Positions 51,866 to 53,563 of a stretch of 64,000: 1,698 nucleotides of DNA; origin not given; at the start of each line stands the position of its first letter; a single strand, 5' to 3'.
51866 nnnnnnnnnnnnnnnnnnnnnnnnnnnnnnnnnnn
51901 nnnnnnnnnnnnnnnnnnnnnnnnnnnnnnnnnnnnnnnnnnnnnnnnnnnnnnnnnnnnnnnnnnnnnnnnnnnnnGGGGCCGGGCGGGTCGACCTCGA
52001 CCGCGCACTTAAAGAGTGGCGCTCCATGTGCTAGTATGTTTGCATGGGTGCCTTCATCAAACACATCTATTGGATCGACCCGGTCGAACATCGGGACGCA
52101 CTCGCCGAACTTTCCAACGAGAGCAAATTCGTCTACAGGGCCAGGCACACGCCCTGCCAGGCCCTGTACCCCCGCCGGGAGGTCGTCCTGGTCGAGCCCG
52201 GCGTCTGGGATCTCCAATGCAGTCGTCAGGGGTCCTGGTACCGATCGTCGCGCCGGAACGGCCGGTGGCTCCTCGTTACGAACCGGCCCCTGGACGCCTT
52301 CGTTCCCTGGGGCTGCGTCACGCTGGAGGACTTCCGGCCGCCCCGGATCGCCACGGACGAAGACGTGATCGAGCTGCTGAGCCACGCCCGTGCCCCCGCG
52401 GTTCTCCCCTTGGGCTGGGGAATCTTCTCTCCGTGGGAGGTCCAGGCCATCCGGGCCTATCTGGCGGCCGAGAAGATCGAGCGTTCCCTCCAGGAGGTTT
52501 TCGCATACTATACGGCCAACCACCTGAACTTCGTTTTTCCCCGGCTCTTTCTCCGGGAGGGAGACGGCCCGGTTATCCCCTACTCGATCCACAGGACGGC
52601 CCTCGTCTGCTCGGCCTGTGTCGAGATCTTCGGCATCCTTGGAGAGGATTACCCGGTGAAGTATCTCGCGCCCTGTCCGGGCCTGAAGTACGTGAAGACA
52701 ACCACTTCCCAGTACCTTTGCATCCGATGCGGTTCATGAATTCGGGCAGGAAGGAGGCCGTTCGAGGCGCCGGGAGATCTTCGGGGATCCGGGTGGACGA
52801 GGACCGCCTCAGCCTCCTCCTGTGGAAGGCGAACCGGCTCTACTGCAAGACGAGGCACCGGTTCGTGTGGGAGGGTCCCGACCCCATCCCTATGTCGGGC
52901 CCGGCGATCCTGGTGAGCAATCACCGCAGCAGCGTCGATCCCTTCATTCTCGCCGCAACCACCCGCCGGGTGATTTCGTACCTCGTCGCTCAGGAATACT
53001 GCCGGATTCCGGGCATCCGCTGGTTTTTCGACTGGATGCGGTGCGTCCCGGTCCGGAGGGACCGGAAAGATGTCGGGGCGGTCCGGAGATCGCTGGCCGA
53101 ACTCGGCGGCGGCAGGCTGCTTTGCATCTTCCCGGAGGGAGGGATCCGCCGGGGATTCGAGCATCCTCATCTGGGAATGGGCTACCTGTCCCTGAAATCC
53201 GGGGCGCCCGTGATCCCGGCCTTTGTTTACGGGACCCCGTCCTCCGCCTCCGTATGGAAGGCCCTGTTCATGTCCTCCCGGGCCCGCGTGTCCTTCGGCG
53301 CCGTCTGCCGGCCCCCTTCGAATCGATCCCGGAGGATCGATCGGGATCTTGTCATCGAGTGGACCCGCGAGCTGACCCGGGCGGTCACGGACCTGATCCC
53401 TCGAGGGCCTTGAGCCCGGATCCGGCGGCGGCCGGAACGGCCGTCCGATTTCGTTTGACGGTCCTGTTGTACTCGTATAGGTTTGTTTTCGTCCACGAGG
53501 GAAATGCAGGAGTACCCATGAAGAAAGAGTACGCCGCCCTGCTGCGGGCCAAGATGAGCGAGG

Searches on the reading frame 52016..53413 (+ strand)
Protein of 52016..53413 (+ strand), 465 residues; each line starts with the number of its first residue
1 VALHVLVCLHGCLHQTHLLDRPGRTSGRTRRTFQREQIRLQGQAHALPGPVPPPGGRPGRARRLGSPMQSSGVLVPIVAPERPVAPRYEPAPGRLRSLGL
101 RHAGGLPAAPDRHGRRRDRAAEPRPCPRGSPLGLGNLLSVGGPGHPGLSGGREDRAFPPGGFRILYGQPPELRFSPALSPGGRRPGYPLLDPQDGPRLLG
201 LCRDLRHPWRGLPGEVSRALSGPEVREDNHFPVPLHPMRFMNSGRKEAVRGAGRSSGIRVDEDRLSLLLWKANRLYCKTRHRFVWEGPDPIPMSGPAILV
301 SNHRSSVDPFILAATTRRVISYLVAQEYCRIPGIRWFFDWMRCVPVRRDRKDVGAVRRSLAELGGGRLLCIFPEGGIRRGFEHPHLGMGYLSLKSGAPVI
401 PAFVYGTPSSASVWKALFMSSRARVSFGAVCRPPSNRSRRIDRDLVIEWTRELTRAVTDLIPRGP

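Call 76: search_protein_families(library=ncbifam, proteins=[window:52016-53413:+], max_evalue=1e-10)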
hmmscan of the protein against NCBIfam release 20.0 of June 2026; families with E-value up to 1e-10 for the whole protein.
window:52016-53413:+ (465 aa): 2 families
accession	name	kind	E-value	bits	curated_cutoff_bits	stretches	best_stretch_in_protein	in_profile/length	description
NF006386.0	PRK08633.1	equivalog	1.7e-20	72.5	1221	1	275-408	421-555/1147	acyl-[ACP]--phospholipid O-acyltransferase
TIGR00530.1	AGP_acyltrn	subfamily_domain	7.6e-12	45.1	102.95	1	288-404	9-129/130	1-acylglycerol-3-phosphate O-acyltransferase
